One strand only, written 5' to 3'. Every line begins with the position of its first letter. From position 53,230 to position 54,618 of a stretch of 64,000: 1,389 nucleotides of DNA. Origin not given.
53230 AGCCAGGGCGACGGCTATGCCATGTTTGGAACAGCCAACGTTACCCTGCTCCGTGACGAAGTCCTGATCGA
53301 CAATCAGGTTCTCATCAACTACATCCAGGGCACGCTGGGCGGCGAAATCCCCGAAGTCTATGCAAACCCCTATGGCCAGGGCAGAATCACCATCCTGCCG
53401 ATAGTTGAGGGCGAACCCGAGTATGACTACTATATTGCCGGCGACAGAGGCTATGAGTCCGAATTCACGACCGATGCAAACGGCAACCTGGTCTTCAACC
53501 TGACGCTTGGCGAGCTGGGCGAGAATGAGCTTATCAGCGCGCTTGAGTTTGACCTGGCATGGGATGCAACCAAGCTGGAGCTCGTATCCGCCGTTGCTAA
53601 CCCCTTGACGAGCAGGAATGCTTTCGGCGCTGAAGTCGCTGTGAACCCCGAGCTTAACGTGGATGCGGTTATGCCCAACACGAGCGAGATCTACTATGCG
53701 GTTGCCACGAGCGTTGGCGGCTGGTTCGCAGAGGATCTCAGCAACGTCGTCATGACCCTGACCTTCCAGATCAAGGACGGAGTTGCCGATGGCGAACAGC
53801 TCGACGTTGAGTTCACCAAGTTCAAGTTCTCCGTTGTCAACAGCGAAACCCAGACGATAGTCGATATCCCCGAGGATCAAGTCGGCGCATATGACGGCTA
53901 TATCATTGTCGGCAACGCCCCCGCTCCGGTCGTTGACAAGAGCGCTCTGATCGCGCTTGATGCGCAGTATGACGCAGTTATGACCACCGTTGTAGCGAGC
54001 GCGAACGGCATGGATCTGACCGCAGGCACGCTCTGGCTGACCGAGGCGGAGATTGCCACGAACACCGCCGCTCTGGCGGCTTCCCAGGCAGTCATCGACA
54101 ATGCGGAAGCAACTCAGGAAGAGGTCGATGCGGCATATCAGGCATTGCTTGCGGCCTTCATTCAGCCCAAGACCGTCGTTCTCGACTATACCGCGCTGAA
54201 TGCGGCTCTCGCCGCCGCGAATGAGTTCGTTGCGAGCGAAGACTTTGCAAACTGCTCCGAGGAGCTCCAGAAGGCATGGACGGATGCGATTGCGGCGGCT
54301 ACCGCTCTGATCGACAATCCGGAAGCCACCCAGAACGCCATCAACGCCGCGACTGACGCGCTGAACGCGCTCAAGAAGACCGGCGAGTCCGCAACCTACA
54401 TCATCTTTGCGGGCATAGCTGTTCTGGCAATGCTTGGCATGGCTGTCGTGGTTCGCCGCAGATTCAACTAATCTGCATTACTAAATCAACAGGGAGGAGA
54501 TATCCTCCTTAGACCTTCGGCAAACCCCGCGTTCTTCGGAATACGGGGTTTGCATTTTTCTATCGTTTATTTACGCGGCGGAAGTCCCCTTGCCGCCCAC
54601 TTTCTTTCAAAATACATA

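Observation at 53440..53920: Cohesin-like module embedded in a cell-surface 5'-nucleotidase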

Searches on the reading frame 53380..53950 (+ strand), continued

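Call 46: find_related_loci(query=A1, collection=genome_contigs, flank=10000)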
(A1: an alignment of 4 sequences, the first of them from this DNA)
Query A1 (180 aa) in genome_contigs; peptide patterns used: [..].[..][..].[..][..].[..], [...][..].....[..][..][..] (x = any residue, [..] = any of these).
171 stretches matched a pattern; 2 encode a relative of the query (tblastn E <= 1e-3); 2 distinct loci.
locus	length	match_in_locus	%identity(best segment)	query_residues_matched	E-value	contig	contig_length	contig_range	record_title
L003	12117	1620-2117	43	8-180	4e-37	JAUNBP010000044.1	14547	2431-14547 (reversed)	MAG: Clostridia bacterium isolate S1R_St_52 NODE_1618_length_14547_cov_16.202940, whole genome shotgun sequence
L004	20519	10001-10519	35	8-174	8e-24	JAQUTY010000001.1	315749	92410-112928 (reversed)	MAG: Eubacteriales bacterium isolate STD2_130 NODE_27_length_315749_cov_8.043831_Sandtown_D2, whole genome shotgun seque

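Call 57: find_encoding_contigs(protein=P0122, flank=3000, max_places=3)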
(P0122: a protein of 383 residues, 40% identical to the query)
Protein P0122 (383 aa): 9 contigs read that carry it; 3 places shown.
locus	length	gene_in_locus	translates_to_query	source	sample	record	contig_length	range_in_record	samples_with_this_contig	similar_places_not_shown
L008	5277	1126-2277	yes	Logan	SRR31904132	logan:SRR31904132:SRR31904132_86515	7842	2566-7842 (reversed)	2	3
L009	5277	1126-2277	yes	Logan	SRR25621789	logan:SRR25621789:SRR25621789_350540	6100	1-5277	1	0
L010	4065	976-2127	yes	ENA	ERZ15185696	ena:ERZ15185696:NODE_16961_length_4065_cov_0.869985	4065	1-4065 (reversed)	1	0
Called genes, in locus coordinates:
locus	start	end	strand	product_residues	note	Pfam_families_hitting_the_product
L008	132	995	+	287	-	PF04055:Radical_SAM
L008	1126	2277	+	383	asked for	PF00963:Cohesin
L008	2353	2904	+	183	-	PF02870:Methyltransf_1N (weak), PF01035:DNA_binding_1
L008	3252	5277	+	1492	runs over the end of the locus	PF18998:Flg_new_2 (weak), PF00149:Metallophos, PF02872:5_nucleotid_C, PF07554:FIVAR (faint)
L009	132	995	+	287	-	PF04055:Radical_SAM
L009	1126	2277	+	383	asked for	PF00963:Cohesin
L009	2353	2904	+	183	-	PF02870:Methyltransf_1N (weak), PF01035:DNA_binding_1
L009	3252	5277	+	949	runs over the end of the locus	?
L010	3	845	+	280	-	?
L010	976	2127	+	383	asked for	PF00963:Cohesin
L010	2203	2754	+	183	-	PF02870:Methyltransf_1N (weak), PF01035:DNA_binding_1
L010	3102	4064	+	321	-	?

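Call 59: find_encoding_contigs(protein=P0127, flank=3000, max_places=3)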
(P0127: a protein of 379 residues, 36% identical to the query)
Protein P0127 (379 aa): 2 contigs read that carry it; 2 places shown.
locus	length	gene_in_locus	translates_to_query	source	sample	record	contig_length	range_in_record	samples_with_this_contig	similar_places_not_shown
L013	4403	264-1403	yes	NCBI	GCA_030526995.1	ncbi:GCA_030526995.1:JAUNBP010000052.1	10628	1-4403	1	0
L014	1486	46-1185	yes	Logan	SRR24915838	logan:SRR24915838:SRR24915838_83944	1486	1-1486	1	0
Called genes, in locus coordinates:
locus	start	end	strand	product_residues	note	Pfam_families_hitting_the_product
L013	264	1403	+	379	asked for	PF00963:Cohesin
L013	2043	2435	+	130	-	PF16677:GP3_package (weak)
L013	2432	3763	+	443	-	PF03237:Terminase_6N, PF04466:Terminase_3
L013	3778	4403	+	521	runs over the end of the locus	PF16510:P22_portal, PF23899:SU10_portal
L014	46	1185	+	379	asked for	PF00963:Cohesin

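Call 66: search_protein_families(library=pfam, proteins=[P0132, P0133, P0127, P0129], max_evalue=0.01)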
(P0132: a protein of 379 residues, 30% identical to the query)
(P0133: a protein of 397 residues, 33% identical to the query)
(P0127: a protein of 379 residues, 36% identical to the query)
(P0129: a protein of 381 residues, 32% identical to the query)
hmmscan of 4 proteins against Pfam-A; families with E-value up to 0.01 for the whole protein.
P0132 (379 aa): 0 families

P0133 (397 aa): 1 family
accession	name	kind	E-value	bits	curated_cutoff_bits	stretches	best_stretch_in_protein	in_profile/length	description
PF00963.24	Cohesin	-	0.0012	19.4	24.1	1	79-198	7-132/139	Cohesin domain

P0127 (379 aa): 1 family
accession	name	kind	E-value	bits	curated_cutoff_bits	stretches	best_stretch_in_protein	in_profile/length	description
PF00963.24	Cohesin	-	1.2e-09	39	24.1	1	52-153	19-114/139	Cohesin domain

P0129 (381 aa): 2 families
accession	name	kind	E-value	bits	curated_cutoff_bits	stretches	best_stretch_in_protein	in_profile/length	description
PF07554.19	FIVAR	-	3.5e-07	31.2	29.2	1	303-351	17-68/71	FIVAR domain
PF00963.24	Cohesin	-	0.0035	18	24.1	0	53-177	20-123/139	Cohesin domain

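Call 77: find_related_loci(query=A1, collection=metagenome_contigs, flank=10000)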
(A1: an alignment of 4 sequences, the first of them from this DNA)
Query A1 (180 aa) in metagenome_contigs; peptide patterns used: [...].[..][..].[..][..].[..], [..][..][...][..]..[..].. (x = any residue, [..] = any of these).
519 stretches matched a pattern; 2 encode a relative of the query (tblastn E <= 1e-3); 2 distinct loci.
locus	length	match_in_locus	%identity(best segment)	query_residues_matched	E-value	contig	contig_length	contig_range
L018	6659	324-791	28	2-134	2e-7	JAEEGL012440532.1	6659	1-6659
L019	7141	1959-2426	30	2-134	5e-7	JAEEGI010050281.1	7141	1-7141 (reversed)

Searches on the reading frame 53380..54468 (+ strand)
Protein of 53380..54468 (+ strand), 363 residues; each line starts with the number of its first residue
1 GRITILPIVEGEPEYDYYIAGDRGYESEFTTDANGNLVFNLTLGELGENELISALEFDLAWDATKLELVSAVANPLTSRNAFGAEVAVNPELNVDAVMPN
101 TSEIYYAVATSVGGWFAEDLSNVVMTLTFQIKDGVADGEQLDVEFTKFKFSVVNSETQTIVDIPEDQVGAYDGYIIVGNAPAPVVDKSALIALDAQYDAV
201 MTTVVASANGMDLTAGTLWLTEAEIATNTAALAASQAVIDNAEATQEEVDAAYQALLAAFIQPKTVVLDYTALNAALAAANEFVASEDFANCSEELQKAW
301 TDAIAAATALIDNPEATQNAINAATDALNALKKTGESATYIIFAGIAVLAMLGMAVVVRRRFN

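Call 45: find_related_loci(query=window:53380-54468:+, collection=genome_contigs, flank=10000)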
Query window:53380-54468:+ (363 aa) in genome_contigs; peptide patterns used: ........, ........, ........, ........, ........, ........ (x = any residue, [..] = any of these).
43 stretches matched a pattern, but none encodes a relative of the query by tblastn (E <= 1e-3).
